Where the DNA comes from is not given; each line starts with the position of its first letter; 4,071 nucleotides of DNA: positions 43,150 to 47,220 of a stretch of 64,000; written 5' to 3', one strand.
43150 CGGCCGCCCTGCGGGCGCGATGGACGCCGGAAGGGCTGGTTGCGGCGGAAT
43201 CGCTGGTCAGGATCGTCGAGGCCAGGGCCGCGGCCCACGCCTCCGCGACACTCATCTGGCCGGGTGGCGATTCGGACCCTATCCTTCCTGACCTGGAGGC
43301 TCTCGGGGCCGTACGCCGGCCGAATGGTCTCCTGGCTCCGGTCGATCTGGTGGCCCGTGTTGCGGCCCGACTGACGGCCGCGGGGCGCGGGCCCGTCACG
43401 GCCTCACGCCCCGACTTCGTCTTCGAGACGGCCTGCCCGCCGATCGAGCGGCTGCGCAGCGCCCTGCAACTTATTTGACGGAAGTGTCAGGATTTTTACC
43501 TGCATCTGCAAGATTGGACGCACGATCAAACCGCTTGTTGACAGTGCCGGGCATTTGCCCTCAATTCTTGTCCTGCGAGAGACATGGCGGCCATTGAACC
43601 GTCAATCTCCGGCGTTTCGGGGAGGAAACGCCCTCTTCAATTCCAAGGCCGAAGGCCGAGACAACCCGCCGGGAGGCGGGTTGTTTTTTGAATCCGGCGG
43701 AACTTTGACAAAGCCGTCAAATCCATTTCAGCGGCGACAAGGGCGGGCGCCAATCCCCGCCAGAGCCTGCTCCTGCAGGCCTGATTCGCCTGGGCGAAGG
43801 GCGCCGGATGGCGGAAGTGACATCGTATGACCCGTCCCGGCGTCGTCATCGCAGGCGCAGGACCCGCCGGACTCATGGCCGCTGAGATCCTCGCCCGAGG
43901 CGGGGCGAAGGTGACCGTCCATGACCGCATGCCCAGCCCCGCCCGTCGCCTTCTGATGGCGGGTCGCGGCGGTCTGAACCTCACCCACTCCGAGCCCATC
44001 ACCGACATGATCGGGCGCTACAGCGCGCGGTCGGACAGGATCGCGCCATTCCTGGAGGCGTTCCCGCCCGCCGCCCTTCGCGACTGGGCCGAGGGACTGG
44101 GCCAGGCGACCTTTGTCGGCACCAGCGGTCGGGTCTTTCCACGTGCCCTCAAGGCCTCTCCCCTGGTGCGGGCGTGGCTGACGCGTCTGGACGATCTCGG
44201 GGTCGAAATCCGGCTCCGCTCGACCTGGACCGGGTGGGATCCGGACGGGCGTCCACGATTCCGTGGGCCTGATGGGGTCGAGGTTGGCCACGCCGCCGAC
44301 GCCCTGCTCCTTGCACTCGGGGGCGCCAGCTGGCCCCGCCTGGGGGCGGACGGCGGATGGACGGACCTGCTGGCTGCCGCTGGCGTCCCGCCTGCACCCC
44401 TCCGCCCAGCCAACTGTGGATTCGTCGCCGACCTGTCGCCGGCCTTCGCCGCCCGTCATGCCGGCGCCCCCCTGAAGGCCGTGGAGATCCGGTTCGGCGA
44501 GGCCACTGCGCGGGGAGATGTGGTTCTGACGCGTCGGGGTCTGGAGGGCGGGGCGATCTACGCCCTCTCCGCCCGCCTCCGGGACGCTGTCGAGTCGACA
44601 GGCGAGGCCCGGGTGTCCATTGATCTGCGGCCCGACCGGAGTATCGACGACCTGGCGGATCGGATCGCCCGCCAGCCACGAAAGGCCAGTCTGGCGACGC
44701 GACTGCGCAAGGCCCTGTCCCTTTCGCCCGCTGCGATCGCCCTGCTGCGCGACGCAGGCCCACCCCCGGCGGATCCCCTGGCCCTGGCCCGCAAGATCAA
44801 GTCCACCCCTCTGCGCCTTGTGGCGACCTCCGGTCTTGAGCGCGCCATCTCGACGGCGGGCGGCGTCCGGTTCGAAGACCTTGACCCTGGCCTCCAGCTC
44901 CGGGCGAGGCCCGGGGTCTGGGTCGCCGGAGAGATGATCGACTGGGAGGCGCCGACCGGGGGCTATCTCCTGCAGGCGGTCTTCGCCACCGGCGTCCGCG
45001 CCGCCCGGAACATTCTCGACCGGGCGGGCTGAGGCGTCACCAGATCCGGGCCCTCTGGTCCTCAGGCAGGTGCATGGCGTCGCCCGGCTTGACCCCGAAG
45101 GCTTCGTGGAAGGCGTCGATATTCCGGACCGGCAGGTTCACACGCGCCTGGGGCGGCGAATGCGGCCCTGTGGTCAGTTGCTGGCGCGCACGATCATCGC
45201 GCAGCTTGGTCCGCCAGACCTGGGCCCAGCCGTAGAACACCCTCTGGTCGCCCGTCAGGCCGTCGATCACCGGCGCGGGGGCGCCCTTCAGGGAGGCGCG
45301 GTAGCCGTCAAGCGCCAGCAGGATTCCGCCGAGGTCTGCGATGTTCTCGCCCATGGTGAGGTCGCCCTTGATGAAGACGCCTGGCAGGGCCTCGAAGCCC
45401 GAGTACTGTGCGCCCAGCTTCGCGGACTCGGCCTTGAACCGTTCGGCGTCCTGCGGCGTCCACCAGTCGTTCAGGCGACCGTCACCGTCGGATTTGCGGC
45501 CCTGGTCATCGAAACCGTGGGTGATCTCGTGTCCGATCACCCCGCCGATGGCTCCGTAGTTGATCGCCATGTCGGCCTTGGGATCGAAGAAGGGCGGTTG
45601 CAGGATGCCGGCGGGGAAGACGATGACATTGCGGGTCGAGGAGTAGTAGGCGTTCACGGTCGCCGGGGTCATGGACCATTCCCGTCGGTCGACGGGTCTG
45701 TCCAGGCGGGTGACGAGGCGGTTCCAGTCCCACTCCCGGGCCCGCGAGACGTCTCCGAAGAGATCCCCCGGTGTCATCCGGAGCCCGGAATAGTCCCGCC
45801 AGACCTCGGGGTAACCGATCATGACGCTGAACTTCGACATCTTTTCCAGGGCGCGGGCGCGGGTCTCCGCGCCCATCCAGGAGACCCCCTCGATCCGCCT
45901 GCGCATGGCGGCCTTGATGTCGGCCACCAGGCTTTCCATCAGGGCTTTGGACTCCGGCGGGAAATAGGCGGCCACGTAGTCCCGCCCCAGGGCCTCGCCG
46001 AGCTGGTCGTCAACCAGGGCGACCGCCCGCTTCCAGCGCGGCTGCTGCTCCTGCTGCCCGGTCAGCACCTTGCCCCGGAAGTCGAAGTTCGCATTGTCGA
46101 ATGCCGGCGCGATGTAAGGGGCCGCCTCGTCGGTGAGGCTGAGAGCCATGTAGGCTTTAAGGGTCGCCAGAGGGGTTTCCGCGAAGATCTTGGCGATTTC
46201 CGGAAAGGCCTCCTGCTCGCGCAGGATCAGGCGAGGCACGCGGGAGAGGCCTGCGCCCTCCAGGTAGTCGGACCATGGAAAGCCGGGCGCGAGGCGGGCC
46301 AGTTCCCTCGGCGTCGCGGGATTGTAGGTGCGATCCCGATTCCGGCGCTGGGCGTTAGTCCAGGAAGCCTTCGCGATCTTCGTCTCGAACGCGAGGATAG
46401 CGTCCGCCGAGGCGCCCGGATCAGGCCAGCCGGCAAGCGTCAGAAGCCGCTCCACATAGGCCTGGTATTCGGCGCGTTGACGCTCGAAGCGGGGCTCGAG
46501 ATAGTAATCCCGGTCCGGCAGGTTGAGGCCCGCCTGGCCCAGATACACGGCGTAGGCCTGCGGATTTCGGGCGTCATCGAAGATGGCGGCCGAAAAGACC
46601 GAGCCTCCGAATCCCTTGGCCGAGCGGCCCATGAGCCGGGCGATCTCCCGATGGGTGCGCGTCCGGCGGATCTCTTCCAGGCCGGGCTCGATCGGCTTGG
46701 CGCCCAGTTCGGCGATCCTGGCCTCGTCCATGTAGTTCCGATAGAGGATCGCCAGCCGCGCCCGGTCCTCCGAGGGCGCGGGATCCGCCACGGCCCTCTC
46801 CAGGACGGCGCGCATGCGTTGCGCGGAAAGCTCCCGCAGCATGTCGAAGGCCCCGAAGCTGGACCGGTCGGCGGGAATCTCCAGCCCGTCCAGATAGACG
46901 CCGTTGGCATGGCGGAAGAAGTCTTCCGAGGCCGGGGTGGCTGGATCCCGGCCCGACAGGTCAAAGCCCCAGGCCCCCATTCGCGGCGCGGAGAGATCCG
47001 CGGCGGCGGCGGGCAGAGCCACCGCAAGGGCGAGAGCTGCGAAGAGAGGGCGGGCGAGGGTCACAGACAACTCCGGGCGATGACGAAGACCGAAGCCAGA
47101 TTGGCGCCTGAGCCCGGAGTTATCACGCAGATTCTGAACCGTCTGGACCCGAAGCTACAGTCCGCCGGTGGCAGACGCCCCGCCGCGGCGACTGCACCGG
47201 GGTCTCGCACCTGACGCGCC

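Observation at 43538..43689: Independent ~120-nt sRNA after hisG with a G-rich loop complementary to the suhB/alpha-r8 seed (possible RNA sponge)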

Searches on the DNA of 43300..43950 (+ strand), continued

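Call 52: search_with_rna_model(model_id=R1, sources=[window, L001, L005, L006, L011, L013, L014, L015, L016, L017, L020, L023, L024, L025, L026, L029, L036, L037, L038, L040, L041, L043, L044, L045, L046, L048, L049, L051, L055, L056, L057, L058, L059, L061, L063, L064, L067, L071, L074, L082, L083, L084, L088, L099, L100, L103, L106, L112, L113, L115, L119, L010, L018, L079, L095, L107, L109], max_evalue=1e-9, make_alignment=true)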
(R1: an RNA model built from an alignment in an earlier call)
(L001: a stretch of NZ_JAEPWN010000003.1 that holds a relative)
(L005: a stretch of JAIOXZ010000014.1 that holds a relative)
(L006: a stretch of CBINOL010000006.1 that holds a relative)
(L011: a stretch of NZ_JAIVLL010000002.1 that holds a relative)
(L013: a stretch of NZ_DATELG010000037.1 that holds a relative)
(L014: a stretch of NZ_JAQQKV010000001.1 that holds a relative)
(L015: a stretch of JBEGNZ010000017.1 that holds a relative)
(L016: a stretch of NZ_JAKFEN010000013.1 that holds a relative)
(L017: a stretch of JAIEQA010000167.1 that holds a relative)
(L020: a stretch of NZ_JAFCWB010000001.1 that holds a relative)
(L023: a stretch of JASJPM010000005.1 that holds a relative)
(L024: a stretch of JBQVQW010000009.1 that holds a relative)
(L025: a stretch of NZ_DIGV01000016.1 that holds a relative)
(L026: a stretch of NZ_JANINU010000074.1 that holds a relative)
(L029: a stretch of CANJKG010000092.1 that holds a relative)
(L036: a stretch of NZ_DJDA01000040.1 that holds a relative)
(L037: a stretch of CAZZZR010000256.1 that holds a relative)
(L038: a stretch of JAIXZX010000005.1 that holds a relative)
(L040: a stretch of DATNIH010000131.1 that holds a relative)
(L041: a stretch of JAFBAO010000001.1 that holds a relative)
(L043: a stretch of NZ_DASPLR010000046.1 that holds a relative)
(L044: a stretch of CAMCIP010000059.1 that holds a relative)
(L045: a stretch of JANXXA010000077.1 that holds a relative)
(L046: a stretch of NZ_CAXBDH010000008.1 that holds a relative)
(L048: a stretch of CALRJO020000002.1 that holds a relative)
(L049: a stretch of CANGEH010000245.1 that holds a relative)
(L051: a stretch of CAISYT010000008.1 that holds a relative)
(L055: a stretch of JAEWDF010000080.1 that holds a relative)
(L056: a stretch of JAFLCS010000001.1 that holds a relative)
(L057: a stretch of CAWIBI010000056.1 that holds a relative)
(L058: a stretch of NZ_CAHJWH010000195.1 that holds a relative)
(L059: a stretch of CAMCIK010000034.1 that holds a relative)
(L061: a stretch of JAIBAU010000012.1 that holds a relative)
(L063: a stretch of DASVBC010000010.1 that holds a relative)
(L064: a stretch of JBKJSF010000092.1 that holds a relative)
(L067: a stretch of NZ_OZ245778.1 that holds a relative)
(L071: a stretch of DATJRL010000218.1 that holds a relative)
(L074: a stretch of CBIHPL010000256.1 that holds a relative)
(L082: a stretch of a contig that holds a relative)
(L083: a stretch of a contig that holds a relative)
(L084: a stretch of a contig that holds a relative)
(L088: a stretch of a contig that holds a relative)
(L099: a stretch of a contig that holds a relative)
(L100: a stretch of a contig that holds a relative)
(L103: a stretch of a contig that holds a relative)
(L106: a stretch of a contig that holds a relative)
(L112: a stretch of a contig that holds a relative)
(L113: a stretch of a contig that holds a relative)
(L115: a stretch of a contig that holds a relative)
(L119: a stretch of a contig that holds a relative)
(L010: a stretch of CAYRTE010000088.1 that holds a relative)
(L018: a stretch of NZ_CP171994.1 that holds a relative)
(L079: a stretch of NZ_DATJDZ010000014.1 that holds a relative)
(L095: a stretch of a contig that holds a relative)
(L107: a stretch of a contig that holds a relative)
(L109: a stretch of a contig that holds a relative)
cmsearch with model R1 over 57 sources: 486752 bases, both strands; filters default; matches with E-value up to 1e-9: 57.
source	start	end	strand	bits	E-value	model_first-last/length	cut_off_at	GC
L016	3668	3792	-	146.7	8.8e-37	1-125/125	no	0.58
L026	28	150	+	135.8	7e-34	1-125/125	no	0.64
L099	1061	1185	-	132.9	4.1e-33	1-125/125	no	0.56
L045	3849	3974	-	132.1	6.8e-33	1-125/125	no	0.62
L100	2971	3094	-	127.4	1.2e-31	1-125/125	no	0.6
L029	7628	7749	-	118.7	2.5e-29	1-125/125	no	0.61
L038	987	1118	+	117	7.2e-29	1-125/125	no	0.58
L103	1201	1334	-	112.3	1.2e-27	1-125/125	no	0.58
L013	7187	7308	-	104.1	1.9e-25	1-125/125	no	0.61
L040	742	863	+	100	2.4e-24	1-125/125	no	0.59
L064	3607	3734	-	89.6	1.4e-21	1-125/125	no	0.65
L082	5341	5469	+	88.4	3e-21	1-125/125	no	0.61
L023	4719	4848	-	87.9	4e-21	1-125/125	no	0.61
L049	1071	1195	-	87.7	4.4e-21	1-125/125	no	0.54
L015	3017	3135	+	85.1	2.2e-20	1-125/125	no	0.55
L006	2820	2949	+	82.7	9.3e-20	1-125/125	no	0.59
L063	4400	4531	-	81.6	1.9e-19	1-125/125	no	0.64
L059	4282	4396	-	81.5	2e-19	1-125/125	no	0.59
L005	7202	7329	+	80.7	3.3e-19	1-125/125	no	0.63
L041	3470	3590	-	77.7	2e-18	1-125/125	no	0.6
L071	5344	5469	+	75.2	9.3e-18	1-125/125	no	0.61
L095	5342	5460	-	74.5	1.4e-17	1-125/125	no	0.58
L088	4857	4979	+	74.3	1.6e-17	1-125/125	no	0.62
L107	3667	3787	-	72.1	6.3e-17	1-125/125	no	0.69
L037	619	738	+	71.2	1.1e-16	1-125/125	no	0.64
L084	2940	3069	-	70.3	1.9e-16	1-125/125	no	0.56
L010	3642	3771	-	70.1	2.1e-16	1-125/125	no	0.58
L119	2658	2772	-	69.9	2.4e-16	1-125/125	no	0.64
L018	4060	4188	+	69.2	3.7e-16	1-125/125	no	0.59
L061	3723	3839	-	68.5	5.8e-16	1-125/125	no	0.68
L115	746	874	+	65.8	3e-15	1-125/125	no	0.61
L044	7032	7150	-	62.3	2.6e-14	1-125/125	no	0.64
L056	7540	7640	-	62.2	2.6e-14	1-125/125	no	0.67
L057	2964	3071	-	62.1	2.8e-14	1-125/125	no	0.64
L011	3382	3498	+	61.4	4.3e-14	1-125/125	no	0.65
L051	616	746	-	60.9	6e-14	1-125/125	no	0.58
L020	6847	6956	-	59.9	1.1e-13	1-125/125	no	0.6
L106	5838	5957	+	59.3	1.6e-13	1-125/125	no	0.63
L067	7634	7749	-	57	6.3e-13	1-125/125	no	0.63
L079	7006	7125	+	57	6.4e-13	1-125/125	no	0.45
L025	7855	7975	+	56.7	7.6e-13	1-125/125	no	0.61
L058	352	464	+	56.4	9.5e-13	1-125/125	no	0.6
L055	87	190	+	56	1.2e-12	1-125/125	no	0.59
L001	4345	4463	-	55.7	1.4e-12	1-125/125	no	0.59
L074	3739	3858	-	55.7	1.5e-12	1-125/125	no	0.54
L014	2704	2818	-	54.8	2.5e-12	1-125/125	no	0.55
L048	1557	1682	-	54.5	3e-12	1-125/125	no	0.66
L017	282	403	+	54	4.1e-12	1-125/125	no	0.64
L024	3378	3474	-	53.9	4.2e-12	1-125/125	no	0.62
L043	7401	7521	+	53.4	5.7e-12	1-125/125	no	0.67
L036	6858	6952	-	52.6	9.7e-12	1-125/125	no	0.6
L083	3295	3389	+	51.6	1.7e-11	1-125/125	no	0.62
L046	703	828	-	51.4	2e-11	1-125/125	no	0.63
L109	5789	5892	+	47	2.9e-10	1-125/125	no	0.7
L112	3719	3813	+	46.2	4.7e-10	1-125/125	no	0.48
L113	4008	4103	-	45.7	6.6e-10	1-125/125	no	0.68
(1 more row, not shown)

Alignment A4: 57 matches aligned to the model, 201 columns, each read 5' to 3' on its own strand. Consensus structure (alignment columns), stored with it:
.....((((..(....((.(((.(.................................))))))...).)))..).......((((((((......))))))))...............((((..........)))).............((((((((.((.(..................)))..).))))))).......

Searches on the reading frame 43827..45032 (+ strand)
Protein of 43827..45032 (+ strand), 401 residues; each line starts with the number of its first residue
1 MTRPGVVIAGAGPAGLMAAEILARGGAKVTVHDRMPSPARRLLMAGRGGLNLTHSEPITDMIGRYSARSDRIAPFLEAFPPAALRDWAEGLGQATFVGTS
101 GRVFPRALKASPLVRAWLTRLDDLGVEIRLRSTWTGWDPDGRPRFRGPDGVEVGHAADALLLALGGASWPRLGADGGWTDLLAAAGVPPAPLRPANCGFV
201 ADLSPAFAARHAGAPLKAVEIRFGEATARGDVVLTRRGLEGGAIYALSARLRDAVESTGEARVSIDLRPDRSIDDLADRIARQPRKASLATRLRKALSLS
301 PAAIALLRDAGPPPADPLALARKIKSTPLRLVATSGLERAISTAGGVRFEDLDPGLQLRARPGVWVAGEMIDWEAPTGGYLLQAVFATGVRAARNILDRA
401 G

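Call 7: search_protein_families(library=ncbifam, proteins=[window:43827-45032:+])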
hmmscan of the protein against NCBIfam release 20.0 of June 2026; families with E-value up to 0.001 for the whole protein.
window:43827-45032:+ (401 aa): 21 families
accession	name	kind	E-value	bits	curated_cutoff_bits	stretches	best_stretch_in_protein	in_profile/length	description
TIGR03862.1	flavo_PP4765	subfamily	4.8e-139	463.4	242.65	1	26-396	1-371/376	TIGR03862 family flavoprotein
TIGR00275.1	TIGR00275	subfamily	1.3e-75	254.7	183.8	1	6-394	1-401/401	aminoacetone oxidase family FAD-binding enzyme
NF009409.0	PRK12770.1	subfamily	2.2e-06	27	343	1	6-39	21-54/360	putative glutamate synthase subunit beta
TIGR01318.1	gltD_gamma_fam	subfamily_domain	4.2e-06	25.6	482.95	1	6-37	144-175/467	glutamate synthase, small subunit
NF009408.0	PRK12769.1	equivalog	1.3e-05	23.5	1003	1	6-37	330-361/659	formate-dependent uric acid utilization protein AegA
NF009451.0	PRK12809.1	equivalog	1.4e-05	23.6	1154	1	6-37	313-344/639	formate-dependent uric acid utilization protein YgfT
NF004829.0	PRK06183.1-3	subfamily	5.1e-05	22.2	390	1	5-38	10-43/520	bifunctional 3-(3-hydroxy-phenyl)propionate/3-hydroxycinnamic acid hydroxylase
TIGR03997.1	mycofact_OYE_2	equivalog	0.00011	20.7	793.15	1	5-47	381-423/645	mycofactocin system FadH/OYE family oxidoreductase 2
NF049967.1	QhpG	equivalog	0.00012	21.2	240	1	6-38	1-33/423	flavin-dependent monooxygenase QhpG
TIGR01317.1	GOGAT_sm_gam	subfamily_domain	0.00025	20.1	447.7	1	6-36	146-176/485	glutamate synthase small subunit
NF004835.0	PRK06185.1-4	equivalog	0.00027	19.8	601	1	5-34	12-41/411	FAD-dependent oxidoreductase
NF006593.0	PRK09126.1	equivalog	0.00031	19.8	420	1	5-38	6-39/393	5-demethoxyubiquinol-8 5-hydroxylase UbiM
NF004834.1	PRK06185.1-3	subfamily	0.00034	19.5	500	1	6-33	10-37/420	FAD-dependent oxidoreductase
TIGR01372.1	soxA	subfamily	0.00038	18.4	1164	1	6-37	171-202/996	sarcosine oxidase subunit alpha family protein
TIGR03467.1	HpnE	equivalog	0.00041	19.8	283.05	1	6-36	1-31/430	hydroxysqualene dehydroxylase HpnE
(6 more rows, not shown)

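Call 42: find_encoding_contigs(protein=window:43827-45032:+, flank=10000, max_places=6)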
Protein window:43827-45032:+ (401 aa): 1 contig read that carries it; 1 place shown.
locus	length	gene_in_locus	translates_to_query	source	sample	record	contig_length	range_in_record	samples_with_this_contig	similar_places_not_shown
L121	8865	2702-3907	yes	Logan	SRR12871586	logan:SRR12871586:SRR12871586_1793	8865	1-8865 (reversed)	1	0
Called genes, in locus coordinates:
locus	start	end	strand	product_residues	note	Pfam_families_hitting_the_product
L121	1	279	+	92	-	?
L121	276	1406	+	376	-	PF13393:tRNA-synt_His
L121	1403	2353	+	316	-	PF01634:HisG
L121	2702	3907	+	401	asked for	PF00070:Pyr_redox (faint), PF01266:DAO (faint), PF01494:FAD_binding_3 (weak), PF03486:HI0933_like, PF07992:Pyr_redox_2 (faint), PF22780:HI0933_like_1st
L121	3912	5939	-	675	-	PF05649:Peptidase_M13_N, PF01431:Peptidase_M13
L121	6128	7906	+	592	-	PF00999:Na_H_Exchanger, PF02254:TrkA_N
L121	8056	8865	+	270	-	?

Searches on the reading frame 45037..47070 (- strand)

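Call 7: search_protein_families(library=ncbifam, proteins=[window:45037-47070:-])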
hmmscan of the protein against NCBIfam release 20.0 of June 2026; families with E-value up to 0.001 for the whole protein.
window:45037-47070:- (677 aa): 1 family
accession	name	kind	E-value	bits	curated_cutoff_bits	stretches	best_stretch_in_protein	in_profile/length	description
NF052391.1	endpepPepOLacoc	equivalog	1.2e-80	272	1000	1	49-677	6-627/627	endopeptidase PepO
